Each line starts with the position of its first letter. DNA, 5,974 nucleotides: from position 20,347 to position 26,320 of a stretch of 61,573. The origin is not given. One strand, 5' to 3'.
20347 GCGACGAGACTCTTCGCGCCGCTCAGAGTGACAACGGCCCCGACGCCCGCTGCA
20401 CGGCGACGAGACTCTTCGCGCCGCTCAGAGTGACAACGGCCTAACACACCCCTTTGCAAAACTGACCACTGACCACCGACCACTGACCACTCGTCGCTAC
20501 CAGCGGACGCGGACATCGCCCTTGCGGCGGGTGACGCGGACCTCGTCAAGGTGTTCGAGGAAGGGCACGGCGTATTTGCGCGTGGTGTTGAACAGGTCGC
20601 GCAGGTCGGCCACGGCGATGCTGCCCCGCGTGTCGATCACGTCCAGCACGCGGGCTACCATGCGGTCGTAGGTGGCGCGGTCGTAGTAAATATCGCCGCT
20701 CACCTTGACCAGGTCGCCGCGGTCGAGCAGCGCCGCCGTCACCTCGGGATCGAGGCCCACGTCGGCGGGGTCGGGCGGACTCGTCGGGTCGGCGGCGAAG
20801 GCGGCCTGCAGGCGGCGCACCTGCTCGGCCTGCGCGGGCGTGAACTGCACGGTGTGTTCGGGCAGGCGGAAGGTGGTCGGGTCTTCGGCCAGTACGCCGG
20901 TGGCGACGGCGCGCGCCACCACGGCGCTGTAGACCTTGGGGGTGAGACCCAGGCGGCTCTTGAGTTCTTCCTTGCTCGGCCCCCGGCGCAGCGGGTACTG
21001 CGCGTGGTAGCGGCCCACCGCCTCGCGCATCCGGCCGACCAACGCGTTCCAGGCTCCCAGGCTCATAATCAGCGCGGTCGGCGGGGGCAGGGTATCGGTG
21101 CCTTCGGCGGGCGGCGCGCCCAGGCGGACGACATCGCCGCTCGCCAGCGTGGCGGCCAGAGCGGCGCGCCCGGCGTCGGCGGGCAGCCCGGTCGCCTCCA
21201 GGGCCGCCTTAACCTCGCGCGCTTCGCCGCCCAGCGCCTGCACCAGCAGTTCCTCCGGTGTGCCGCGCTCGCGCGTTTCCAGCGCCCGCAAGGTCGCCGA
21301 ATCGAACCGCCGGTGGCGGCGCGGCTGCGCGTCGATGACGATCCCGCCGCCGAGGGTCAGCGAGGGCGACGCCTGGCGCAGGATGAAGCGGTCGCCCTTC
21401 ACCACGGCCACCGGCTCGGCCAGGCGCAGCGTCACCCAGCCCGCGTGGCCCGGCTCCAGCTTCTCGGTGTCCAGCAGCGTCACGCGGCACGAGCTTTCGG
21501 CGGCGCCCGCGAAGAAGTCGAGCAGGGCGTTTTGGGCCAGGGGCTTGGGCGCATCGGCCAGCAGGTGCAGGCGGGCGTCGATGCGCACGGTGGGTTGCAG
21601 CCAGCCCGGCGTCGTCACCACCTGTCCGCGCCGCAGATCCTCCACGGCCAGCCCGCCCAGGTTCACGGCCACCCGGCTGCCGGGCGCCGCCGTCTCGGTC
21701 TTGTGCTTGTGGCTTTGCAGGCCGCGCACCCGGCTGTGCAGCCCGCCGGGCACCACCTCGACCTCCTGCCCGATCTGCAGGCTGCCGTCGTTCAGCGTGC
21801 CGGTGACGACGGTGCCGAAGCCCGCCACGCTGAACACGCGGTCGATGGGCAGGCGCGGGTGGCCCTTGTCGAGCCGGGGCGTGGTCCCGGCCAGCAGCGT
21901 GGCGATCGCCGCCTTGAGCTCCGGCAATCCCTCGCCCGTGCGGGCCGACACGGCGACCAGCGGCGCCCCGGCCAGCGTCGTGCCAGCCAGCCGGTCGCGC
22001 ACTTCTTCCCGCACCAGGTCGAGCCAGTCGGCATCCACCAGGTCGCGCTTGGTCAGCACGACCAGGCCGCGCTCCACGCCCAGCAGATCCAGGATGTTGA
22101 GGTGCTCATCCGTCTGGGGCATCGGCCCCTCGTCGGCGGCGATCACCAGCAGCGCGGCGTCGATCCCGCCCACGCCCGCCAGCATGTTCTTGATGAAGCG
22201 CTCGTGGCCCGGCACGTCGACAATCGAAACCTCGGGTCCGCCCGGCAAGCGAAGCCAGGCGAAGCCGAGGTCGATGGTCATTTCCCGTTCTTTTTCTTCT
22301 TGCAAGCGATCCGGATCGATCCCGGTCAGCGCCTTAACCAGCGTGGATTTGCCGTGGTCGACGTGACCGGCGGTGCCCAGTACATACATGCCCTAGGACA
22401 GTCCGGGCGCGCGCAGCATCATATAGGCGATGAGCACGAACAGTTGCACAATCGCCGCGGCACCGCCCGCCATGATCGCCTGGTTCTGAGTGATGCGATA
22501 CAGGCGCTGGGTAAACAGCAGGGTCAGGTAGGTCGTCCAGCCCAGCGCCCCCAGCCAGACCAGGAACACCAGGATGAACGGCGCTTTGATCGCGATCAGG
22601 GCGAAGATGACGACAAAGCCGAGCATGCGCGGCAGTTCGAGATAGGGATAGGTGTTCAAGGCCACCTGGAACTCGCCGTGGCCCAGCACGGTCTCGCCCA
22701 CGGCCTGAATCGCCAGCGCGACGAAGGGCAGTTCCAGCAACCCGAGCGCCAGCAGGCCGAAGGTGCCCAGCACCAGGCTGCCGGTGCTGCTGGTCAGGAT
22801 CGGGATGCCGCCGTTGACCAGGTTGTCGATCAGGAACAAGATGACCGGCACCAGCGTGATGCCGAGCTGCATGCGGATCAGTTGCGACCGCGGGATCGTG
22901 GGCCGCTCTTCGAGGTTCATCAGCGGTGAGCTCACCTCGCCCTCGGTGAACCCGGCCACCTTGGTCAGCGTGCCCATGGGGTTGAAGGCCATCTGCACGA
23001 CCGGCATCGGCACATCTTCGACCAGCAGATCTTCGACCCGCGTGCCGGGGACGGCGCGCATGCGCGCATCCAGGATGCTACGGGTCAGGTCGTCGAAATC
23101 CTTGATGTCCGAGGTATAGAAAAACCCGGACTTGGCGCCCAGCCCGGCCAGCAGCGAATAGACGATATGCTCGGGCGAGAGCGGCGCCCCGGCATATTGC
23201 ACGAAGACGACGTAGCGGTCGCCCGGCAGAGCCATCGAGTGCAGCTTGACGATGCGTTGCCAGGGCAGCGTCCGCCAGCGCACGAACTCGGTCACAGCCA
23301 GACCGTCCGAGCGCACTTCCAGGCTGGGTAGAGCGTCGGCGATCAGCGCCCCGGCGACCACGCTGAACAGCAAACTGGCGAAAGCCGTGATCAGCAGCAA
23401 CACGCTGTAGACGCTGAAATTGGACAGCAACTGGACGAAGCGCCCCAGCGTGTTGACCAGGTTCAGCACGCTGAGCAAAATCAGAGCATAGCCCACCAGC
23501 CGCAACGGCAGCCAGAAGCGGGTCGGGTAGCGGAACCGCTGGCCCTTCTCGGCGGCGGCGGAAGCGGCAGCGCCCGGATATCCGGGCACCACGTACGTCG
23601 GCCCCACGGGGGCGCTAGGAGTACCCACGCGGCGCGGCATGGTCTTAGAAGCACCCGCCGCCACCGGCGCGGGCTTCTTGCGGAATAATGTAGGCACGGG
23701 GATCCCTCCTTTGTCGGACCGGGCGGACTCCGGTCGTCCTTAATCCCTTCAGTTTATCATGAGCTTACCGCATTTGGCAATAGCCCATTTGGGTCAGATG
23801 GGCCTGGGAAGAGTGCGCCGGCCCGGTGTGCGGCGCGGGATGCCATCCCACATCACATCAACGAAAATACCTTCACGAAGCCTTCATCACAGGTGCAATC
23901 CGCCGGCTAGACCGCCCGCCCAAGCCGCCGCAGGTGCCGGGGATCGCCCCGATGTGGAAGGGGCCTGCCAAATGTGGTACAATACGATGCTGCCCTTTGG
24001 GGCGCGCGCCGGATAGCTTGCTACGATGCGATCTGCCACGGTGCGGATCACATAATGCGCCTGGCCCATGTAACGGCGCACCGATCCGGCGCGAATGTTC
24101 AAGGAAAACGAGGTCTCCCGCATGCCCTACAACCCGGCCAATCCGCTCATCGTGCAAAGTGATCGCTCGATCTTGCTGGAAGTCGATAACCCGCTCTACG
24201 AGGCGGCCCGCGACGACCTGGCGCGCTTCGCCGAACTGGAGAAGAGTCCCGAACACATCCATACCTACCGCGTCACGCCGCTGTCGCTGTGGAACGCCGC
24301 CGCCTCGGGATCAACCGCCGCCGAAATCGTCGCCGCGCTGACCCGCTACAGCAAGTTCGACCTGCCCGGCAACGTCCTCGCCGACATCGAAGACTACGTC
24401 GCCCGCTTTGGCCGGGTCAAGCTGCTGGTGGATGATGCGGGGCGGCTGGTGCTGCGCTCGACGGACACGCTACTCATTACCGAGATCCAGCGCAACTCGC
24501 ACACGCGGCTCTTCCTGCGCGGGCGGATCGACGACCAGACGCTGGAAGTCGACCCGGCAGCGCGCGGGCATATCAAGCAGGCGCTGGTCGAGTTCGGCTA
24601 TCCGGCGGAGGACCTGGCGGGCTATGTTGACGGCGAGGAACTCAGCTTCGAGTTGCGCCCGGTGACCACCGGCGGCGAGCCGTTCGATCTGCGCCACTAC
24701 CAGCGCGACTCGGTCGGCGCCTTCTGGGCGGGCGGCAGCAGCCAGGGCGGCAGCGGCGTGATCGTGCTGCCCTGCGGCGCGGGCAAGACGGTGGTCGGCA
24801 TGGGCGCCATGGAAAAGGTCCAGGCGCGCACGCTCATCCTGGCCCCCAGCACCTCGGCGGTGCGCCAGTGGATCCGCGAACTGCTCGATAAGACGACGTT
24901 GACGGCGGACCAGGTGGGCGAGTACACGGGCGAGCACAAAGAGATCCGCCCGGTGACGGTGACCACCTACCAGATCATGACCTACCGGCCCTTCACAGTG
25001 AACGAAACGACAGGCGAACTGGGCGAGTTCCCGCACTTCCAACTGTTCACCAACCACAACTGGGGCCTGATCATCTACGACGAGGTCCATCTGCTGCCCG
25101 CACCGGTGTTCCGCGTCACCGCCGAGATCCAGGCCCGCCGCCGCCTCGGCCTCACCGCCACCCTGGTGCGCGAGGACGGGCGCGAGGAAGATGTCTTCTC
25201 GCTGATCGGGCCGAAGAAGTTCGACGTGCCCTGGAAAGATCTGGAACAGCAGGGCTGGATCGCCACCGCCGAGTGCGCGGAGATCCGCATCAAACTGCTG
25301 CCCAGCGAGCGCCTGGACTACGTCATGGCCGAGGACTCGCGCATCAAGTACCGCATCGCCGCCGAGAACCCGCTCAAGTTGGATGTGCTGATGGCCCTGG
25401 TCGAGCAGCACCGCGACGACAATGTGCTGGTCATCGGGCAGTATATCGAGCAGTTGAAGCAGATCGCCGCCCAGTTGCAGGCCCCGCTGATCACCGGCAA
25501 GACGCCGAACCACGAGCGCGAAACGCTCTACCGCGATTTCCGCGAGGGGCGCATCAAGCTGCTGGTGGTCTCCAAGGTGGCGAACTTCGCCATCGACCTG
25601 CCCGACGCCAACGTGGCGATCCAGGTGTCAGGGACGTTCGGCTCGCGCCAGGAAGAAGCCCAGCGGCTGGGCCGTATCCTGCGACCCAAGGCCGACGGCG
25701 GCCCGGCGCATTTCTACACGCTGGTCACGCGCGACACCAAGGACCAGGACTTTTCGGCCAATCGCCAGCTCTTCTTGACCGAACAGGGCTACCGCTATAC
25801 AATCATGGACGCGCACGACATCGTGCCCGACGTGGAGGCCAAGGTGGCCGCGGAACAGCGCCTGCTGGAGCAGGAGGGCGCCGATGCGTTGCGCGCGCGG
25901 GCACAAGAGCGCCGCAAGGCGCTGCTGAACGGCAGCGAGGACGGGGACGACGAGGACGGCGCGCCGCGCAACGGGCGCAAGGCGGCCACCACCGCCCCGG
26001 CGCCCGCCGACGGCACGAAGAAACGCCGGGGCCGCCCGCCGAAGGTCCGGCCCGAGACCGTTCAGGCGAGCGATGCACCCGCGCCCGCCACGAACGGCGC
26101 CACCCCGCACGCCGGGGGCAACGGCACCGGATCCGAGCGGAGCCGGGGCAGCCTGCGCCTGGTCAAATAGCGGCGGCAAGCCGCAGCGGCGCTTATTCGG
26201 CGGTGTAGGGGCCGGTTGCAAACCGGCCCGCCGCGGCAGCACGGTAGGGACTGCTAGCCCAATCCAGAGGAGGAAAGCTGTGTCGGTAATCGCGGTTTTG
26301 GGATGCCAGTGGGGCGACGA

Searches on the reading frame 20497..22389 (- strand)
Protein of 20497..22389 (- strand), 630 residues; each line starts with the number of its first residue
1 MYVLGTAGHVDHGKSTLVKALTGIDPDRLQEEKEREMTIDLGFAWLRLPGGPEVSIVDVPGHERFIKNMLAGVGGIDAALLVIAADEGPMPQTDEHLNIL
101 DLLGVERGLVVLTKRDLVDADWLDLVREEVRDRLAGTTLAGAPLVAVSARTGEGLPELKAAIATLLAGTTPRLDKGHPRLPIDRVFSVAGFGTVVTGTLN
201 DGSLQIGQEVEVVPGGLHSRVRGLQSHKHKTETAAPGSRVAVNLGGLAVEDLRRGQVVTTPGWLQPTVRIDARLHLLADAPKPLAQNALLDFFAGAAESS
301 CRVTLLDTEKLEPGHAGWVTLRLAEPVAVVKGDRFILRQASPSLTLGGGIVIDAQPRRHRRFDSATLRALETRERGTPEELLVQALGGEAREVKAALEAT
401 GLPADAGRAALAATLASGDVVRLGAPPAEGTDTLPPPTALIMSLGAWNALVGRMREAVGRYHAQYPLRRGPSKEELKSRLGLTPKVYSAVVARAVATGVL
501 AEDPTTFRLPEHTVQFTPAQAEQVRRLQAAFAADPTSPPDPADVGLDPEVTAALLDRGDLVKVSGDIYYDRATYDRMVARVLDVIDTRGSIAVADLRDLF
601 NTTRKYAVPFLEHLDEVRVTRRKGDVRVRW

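Call 44: search_protein_families(library=pfam, proteins=[window:20497-22389:-], max_evalue=0.001)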
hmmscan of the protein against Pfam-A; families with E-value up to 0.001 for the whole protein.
window:20497-22389:- (630 aa): 6 families
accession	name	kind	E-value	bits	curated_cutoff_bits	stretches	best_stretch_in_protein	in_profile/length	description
PF00009.33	GTP_EFTU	-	7.8e-32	110.8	26.5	1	4-165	6-185/188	Elongation factor Tu GTP binding domain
PF09107.17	SelB-wing_3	-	2.5e-17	62.6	23.2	1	585-628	3-46/47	Elongation factor SelB, winged helix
PF25461.1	Beta-barrel_SelB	-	2.2e-13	50.7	27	1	273-357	3-79/80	Selenocysteine-specific elongation factor, beta-barrel domain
PF09106.17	SelB-wing_2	-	2.5e-13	50.3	22.3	1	456-509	2-57/57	Elongation factor SelB, winged helix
PF03144.31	GTP_EFTU_D2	-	9.5e-11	42.4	30.3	1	192-259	1-73/73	Elongation factor Tu domain 2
PF01926.29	MMR_HSR1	-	1.7e-05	25.4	21.9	1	6-100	4-100/113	50S ribosome-binding GTPase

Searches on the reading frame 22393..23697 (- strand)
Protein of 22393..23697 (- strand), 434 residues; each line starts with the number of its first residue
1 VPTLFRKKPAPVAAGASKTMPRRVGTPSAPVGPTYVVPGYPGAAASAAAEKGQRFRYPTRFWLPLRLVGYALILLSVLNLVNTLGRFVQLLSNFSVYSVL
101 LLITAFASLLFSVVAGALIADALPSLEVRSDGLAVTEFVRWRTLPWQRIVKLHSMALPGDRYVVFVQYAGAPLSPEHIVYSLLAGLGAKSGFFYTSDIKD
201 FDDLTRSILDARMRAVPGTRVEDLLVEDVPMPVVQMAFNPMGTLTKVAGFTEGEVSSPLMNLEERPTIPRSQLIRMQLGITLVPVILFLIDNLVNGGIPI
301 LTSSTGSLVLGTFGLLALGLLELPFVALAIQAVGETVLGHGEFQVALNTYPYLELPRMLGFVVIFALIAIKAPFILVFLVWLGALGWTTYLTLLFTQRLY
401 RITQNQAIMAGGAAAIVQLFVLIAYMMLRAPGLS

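Call 89: search_protein_families(library=pfam, proteins=[window:22393-23697:-], max_evalue=0.001)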
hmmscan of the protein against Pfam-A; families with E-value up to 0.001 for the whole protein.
window:22393-23697:- (434 aa): 1 family
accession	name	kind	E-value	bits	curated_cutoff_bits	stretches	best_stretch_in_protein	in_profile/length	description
PF04893.22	Yip1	-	1.2e-06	28.9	28.6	1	264-424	17-172/173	Yip1 domain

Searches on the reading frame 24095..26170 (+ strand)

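Call 44: search_protein_families(library=pfam, proteins=[window:24095-26170:+], max_evalue=0.001)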
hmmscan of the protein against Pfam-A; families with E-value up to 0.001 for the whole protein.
window:24095-26170:+ (691 aa): 5 families
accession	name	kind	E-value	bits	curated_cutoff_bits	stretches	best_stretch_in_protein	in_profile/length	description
PF16203.11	ERCC3_RAD25_C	-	9e-48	163.2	27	1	383-584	1-208/248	ERCC3/RAD25/XPB C-terminal helicase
PF13625.11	Helicase_C_3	-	7.8e-35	120.1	34.2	1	18-139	1-118/125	Helicase conserved C-terminal domain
PF04851.21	ResIII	-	3.8e-18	66.4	22.5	1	197-358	2-163/164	Type III restriction enzyme, res subunit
PF00271.37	Helicase_C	-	1.3e-16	61.2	23.5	1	428-531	2-109/110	Helicase conserved C-terminal domain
PF00270.35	DEAD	-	1.9e-05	24.9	26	1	219-358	15-161/167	DEAD/DEAH box helicase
